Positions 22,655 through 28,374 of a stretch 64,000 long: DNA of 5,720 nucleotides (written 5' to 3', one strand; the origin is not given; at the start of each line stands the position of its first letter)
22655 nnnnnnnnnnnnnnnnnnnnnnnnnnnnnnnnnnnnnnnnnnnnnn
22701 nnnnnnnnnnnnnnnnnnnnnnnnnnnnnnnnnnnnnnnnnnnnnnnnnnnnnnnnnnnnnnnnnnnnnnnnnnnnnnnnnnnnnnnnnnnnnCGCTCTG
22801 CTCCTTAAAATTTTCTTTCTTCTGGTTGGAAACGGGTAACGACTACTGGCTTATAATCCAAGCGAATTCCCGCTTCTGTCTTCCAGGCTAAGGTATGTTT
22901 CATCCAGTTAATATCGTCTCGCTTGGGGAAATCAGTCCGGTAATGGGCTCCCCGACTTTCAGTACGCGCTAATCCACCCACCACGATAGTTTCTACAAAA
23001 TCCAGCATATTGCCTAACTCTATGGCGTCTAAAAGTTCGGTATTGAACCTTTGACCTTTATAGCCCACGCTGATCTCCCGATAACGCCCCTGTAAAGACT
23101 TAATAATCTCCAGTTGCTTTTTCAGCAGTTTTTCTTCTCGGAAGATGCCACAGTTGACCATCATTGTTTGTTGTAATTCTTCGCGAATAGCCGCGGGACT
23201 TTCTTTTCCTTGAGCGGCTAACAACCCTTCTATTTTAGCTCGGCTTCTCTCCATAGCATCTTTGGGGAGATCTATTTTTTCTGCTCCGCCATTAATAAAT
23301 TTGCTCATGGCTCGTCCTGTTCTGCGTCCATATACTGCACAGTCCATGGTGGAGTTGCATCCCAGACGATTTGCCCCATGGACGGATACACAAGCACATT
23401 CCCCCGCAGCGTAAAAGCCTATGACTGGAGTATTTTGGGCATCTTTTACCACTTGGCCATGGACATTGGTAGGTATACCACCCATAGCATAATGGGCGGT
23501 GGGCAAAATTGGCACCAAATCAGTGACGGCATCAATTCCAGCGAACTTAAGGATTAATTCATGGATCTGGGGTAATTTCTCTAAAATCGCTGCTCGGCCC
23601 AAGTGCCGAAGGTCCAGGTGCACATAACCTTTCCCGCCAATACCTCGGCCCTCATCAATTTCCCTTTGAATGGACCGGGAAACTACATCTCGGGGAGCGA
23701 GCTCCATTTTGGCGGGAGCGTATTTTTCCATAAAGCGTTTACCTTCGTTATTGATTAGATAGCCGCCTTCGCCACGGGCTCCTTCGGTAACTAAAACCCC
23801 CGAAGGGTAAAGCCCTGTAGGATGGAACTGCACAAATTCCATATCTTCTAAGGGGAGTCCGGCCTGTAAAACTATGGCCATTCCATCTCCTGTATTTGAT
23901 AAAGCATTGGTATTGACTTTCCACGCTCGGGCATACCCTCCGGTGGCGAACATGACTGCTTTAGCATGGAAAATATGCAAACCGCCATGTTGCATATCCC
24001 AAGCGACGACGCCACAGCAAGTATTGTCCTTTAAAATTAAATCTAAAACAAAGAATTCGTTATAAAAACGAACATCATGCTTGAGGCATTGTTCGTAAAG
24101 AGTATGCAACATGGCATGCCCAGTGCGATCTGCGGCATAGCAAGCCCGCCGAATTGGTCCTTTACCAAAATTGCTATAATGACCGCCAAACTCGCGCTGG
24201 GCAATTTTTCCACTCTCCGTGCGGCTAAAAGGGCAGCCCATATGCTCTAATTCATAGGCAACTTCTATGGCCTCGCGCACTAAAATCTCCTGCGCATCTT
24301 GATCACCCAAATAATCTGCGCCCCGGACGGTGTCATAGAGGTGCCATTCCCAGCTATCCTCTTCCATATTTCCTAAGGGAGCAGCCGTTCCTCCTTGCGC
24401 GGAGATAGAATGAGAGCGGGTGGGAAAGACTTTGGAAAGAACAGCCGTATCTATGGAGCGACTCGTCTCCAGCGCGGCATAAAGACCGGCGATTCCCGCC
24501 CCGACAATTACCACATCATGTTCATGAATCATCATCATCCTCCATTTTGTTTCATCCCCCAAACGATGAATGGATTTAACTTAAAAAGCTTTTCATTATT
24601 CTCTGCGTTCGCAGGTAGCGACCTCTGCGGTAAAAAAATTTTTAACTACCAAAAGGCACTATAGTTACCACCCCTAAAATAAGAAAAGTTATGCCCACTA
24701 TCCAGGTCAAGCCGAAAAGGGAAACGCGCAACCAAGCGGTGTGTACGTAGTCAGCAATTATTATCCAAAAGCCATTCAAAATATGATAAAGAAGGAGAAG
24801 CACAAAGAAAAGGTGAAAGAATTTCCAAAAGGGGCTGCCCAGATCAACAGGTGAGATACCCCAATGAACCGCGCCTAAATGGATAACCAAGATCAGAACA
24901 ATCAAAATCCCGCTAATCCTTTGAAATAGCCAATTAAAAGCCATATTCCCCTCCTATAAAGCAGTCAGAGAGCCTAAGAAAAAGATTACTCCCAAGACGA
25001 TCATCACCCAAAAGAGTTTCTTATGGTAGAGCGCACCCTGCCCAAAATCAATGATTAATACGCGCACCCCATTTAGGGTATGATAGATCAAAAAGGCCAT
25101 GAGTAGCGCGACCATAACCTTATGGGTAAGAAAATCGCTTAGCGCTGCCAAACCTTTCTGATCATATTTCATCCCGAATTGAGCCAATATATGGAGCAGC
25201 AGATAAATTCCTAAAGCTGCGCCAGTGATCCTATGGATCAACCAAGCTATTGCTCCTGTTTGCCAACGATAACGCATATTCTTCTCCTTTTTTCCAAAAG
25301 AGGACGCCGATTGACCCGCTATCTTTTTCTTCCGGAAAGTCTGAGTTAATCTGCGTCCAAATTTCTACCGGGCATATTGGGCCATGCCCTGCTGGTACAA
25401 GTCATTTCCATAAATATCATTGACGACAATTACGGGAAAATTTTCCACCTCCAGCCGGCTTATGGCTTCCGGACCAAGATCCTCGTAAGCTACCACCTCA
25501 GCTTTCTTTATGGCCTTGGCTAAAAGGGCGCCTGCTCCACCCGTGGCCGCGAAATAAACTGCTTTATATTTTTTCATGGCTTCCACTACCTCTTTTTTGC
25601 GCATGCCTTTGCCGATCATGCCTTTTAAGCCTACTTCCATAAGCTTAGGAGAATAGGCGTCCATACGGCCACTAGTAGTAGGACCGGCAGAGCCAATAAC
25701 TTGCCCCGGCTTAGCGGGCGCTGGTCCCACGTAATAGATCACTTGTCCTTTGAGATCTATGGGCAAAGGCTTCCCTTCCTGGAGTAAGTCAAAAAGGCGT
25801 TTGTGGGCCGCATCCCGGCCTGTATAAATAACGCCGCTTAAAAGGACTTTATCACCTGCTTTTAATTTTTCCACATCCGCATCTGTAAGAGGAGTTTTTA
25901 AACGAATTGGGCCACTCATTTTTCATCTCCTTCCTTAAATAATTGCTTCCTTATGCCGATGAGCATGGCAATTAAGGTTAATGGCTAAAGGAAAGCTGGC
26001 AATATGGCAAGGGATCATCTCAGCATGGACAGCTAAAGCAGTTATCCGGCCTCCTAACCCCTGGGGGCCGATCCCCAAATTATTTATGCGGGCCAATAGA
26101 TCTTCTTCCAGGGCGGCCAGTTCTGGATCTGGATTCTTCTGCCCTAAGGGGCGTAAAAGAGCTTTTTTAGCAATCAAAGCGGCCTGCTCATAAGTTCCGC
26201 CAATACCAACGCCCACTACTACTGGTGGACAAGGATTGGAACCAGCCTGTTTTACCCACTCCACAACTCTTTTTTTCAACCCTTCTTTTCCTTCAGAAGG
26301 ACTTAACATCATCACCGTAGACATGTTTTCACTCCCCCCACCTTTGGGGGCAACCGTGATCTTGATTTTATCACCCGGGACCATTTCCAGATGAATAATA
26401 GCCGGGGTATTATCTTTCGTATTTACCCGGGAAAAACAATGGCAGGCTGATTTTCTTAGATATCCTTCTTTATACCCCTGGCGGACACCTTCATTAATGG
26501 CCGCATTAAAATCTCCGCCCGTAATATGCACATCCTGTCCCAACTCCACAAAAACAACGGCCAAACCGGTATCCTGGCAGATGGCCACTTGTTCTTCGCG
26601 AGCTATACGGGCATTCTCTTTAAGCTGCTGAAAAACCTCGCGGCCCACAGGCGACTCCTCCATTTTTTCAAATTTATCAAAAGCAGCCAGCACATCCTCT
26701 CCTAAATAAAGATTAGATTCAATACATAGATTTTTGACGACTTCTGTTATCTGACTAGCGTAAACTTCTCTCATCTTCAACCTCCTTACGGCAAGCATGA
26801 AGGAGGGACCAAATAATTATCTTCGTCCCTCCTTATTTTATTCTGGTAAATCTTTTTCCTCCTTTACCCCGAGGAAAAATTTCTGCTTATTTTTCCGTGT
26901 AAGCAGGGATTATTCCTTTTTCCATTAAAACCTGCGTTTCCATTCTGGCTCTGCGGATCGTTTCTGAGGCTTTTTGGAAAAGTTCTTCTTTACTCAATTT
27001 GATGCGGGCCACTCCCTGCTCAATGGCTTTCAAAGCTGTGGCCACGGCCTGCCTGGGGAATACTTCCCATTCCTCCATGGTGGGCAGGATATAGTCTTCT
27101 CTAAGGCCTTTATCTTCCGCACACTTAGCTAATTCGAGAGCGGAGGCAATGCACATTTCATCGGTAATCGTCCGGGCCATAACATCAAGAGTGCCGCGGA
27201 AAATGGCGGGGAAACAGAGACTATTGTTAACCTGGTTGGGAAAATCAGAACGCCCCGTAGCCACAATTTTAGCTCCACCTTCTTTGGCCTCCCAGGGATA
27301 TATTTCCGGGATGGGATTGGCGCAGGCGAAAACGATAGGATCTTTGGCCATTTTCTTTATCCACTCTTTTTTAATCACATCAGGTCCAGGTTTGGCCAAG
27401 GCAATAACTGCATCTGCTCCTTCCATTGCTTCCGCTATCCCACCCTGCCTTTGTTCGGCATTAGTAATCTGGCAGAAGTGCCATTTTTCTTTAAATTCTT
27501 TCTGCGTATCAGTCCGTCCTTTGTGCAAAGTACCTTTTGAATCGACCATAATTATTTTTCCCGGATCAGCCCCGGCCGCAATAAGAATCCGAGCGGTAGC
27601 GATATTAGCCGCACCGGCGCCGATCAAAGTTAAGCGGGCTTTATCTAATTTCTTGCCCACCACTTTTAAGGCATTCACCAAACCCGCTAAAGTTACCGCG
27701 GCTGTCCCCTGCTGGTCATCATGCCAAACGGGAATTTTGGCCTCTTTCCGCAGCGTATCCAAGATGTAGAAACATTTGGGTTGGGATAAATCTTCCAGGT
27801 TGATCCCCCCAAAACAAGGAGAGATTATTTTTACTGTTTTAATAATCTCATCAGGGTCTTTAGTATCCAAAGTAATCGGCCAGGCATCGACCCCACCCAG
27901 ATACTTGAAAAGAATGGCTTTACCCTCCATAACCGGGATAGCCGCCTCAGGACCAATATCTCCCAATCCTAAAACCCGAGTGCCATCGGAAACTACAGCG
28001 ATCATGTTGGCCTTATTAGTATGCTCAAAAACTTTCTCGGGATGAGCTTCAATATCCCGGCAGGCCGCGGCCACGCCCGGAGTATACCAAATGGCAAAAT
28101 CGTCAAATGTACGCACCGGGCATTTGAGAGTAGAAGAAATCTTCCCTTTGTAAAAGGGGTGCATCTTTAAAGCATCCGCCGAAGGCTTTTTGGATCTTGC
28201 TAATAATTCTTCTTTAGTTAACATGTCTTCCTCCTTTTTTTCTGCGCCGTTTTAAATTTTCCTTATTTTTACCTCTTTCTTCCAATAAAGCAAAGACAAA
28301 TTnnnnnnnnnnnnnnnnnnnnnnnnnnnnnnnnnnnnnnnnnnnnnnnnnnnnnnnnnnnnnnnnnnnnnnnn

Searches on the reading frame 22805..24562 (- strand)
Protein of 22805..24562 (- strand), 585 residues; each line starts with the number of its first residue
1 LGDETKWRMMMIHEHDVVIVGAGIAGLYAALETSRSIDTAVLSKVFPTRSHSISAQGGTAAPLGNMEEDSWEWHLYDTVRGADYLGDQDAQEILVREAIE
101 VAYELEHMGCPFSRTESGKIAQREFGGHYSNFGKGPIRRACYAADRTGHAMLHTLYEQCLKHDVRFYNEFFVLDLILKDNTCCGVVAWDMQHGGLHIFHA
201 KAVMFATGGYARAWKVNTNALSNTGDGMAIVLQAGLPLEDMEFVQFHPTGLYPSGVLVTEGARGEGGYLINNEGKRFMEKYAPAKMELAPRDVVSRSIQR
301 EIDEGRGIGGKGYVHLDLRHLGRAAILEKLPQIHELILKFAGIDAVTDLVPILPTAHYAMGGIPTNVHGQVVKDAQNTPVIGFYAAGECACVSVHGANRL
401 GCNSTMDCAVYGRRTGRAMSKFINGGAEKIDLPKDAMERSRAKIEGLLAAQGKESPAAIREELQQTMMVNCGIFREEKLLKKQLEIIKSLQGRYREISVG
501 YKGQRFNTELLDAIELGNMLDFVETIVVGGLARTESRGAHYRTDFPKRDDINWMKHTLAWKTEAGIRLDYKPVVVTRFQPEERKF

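Call 7: search_protein_families(library=pfam, proteins=[window:22805-24562:-], max_evalue=0.00001)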
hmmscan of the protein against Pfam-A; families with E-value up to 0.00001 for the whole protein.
window:22805-24562:- (585 aa): 3 families
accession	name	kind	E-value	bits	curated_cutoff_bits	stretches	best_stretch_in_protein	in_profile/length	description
PF00890.30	FAD_binding_2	-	2.6e-112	376.5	20.4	1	16-404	1-413/414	FAD binding domain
PF02910.25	Succ_DH_flav_C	-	6.3e-43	146.3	20.8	1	460-584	1-129/130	Fumarate reductase flavoprotein C-term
PF01266.30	DAO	-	8.9e-10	39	27.9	1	16-214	1-209/353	FAD dependent oxidoreductase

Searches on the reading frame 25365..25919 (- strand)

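Call 7: search_protein_families(library=pfam, proteins=[window:25365-25919:-], max_evalue=0.00001)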
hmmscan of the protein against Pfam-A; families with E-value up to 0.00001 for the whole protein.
window:25365-25919:- (184 aa): 1 family
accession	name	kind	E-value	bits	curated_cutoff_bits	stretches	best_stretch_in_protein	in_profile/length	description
PF05683.17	Fumerase_C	-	3.6e-63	213.1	22.2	1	5-177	29-204/205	Fumarase C-terminus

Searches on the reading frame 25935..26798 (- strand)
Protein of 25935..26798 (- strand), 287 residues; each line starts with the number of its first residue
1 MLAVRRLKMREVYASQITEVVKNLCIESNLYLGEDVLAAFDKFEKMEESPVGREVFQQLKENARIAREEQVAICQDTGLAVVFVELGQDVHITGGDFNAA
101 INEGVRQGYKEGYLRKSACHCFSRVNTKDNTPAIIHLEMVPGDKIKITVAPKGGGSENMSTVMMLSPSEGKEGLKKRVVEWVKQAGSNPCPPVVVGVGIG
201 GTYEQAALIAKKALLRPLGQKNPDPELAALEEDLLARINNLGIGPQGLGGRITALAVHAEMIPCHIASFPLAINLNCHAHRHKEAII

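Call 7: search_protein_families(library=pfam, proteins=[window:25935-26798:-], max_evalue=0.00001)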
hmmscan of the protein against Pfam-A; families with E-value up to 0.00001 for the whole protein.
window:25935-26798:- (287 aa): 1 family
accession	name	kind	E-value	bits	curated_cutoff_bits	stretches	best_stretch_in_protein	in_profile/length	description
PF05681.19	Fumerase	-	3.3e-116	387.8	25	1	19-285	2-269/270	Fumarate hydratase (Fumerase)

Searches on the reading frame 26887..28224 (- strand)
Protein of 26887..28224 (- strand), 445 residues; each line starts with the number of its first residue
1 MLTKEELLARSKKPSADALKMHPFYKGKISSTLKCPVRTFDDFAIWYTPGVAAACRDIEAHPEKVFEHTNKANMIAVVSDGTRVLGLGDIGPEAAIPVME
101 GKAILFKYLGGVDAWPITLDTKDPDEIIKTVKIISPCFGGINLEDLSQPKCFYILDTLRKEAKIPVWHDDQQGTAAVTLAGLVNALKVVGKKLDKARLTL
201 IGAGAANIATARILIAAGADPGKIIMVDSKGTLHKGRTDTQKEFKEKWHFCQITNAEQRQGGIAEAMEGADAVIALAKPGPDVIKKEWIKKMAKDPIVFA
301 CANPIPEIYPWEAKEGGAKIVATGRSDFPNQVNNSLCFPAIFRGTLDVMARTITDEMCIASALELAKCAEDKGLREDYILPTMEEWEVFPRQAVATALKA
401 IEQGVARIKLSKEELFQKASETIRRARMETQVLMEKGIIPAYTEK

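Call 7: search_protein_families(library=pfam, proteins=[window:26887-28224:-], max_evalue=0.00001)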
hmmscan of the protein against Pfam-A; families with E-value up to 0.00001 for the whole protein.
window:26887-28224:- (445 aa): 2 families
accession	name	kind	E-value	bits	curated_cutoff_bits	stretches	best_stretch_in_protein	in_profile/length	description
PF00390.24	malic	-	1.5e-28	100.3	23.1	1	37-159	12-182/182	Malic enzyme, N-terminal domain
PF03949.21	Malic_M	-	1.1e-25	90.9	23.5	1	172-389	2-245/258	Malic enzyme, NAD binding domain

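Call 68: search_protein_families(library=ncbifam, proteins=[window:26887-28224:-], max_evalue=1e-10)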
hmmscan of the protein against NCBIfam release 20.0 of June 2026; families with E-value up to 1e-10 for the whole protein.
window:26887-28224:- (445 aa): 3 families
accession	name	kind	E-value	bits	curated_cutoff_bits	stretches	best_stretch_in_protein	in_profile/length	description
NF009501.0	PRK12861.1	subfamily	4.9e-100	335.7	1178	1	17-372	10-359/764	NADP-dependent malic enzyme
NF010052.0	PRK13529.1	subfamily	1.7e-37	129.3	326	1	141-417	244-547/564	oxaloacetate-decarboxylating malate dehydrogenase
NF041582.1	malolactic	exception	6e-20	71.4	850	1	141-411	227-521/536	malolactic enzyme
